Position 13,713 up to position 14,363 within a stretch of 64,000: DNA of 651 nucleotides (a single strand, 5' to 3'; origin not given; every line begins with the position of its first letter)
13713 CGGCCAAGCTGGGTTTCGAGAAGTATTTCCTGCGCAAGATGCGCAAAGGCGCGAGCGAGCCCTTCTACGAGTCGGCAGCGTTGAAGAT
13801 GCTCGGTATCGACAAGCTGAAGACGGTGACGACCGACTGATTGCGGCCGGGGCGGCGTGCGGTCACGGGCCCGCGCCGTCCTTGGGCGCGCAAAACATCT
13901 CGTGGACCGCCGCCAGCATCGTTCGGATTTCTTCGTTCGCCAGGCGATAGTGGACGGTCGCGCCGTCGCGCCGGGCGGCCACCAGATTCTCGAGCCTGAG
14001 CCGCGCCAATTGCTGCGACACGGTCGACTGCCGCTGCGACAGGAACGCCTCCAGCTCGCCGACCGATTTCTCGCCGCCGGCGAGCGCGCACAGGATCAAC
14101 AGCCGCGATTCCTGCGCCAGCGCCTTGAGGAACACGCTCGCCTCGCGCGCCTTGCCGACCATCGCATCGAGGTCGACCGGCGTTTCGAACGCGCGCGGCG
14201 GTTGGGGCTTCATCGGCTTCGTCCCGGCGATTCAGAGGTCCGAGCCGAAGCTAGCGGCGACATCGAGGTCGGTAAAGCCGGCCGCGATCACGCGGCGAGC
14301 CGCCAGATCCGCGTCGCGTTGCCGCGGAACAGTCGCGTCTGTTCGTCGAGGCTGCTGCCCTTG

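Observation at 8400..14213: Three paralogous two-Cys (C-66-C) persulfide-sensor-type ArsR regulators within 6 kb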

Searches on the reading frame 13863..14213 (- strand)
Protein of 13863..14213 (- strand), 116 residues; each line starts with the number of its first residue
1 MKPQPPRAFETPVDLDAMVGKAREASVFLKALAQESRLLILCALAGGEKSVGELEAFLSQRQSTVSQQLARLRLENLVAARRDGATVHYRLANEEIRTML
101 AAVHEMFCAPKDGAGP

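Call 4: search_protein_families(library=pfam, proteins=[window:13863-14213:-], max_evalue=0.001)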
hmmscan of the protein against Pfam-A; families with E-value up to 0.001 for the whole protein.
window:13863-14213:- (116 aa): 3 families
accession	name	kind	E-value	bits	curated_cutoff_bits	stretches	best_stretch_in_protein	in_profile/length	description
PF01022.26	HTH_5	-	1.8e-10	41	22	1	35-78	2-45/47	Bacterial regulatory protein, arsR family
PF12802.13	MarR_2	-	8e-06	26.4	27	1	34-84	6-56/61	MarR family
PF12840.13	HTH_20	-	0.00051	20.4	27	1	32-78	1-48/51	Helix-turn-helix domain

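Call 7: search_solved_structures(query=window:13863-14213:-, max_evalue=0.001, show_alignments=3)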
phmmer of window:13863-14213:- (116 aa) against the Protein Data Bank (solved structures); distinct sequences matched with E-value up to 0.001: 23.
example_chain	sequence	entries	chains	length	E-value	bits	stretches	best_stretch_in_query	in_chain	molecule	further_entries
13ct_A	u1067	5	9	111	4.5e-27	97.8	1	12-109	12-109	Transcriptional regulator, ArsR family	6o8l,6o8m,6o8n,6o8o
6o8k_A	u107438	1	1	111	6.1e-27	97.3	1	13-109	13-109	Transcriptional regulator, ArsR family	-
4k2e_A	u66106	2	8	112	3.5e-19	72.4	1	11-109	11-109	Transcriptional activator HlyU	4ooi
3jth_A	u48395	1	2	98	1.1e-18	70.8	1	18-109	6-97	Transcription activator HlyU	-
5znx_A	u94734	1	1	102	1.2e-18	70.7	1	18-109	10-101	Transcriptional activator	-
3pqj_A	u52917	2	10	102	3.9e-14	56.2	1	18-111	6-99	Biofilm growth-associated repressor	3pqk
3cuo_A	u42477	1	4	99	8.2e-14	55.2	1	17-108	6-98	Uncharacterized HTH-type transcriptional regulator ygaV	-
4omy_A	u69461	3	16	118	1.5e-13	54.4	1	22-109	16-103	NolR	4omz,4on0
6jmi_A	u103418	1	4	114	3.3e-09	40.4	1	26-106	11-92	Uncharacterized HTH-type transcriptional regulator Rv0081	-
6cda_A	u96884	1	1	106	1.2e-08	38.6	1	26-106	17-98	ArsR family transcriptional regulator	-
1r1u_A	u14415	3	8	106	6.2e-08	36.3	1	26-106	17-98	repressor protein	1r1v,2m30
2kjb_A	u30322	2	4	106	6.2e-08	36.3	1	26-106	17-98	CzrA protein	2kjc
1r22_A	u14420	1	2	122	6.2e-08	36.3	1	22-97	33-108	Transcriptional repressor smtB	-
2kko_A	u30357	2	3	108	6.6e-08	36.2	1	29-104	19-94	POSSIBLE TRANSCRIPTIONAL REGULATORY PROTEIN (POSSIBLY ARSR-FAMILY) | Possible transcriptional regulatory arsR-family protein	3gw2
6cdb_A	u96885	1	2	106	8.5e-08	35.9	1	26-106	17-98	ArsR family transcriptional regulator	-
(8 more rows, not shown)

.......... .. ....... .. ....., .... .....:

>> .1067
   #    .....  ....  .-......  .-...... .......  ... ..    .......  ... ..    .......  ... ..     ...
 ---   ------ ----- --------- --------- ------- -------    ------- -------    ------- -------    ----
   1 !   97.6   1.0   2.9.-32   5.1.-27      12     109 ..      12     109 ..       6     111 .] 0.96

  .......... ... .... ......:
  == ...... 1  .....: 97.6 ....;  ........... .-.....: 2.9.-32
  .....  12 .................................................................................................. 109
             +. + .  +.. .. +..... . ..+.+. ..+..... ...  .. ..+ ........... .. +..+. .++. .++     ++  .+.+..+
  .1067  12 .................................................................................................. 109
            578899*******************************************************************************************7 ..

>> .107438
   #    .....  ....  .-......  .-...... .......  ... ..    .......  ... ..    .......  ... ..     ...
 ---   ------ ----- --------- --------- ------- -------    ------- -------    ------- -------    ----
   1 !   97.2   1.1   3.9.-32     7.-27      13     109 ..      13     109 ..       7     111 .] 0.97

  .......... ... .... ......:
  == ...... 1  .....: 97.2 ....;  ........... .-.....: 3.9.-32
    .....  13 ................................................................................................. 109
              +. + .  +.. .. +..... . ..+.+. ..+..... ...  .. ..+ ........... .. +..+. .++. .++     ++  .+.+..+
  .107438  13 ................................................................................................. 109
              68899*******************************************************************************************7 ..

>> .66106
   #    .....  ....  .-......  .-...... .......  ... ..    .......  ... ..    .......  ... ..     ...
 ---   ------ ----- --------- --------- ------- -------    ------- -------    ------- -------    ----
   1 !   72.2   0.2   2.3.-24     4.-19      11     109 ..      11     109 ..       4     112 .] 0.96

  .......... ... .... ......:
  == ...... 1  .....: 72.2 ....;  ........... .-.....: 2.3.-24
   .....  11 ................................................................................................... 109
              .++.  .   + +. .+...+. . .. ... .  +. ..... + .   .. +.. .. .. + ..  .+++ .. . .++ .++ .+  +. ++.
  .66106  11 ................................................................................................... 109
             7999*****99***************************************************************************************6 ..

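Call 9: search_protein_families(library=ncbifam, proteins=[window:13863-14213:-], max_evalue=0.00001)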
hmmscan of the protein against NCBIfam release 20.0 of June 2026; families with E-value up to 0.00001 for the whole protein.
window:13863-14213:- (116 aa): 7 families
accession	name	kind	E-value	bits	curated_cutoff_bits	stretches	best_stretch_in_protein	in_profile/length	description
NF040642.1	sulf_sens_BigR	equivalog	3e-24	84.9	155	1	17-109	2-94/95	sulfite-sensing transcriptional repressor BigR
NF033788.1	HTH_metalloreg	subfamily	1.3e-22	79.4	55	1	27-99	3-76/77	metalloregulator ArsR/SmtB family transcription factor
NF045707.1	Dbac_1936_reg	equivalog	1.4e-10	41.1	115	1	24-106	6-88/99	ArsR/SmtB-type metalloregulator TsoR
NF033789.1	repress_SdpR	subfamily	2.7e-10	40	100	1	29-103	2-76/79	autorepressor SdpR family transcription factor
NF007528.0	PRK10141.1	subfamily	2.1e-09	37.3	97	1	28-94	9-76/117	metalloregulator ArsR/SmtB family transcription factor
NF041413.1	ArsR_Rv2640c_fam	equivalog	7.9e-09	35.9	155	1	21-105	28-115/118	Rv2640c family ArsR-like transcriptional regulator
NF047906.1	CdPbTransRegCmtR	equivalog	8.1e-08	32.1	150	1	30-106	16-92/104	Cd(II)/Pb(II)-sensing metalloregulatory transcriptional regulator CmtR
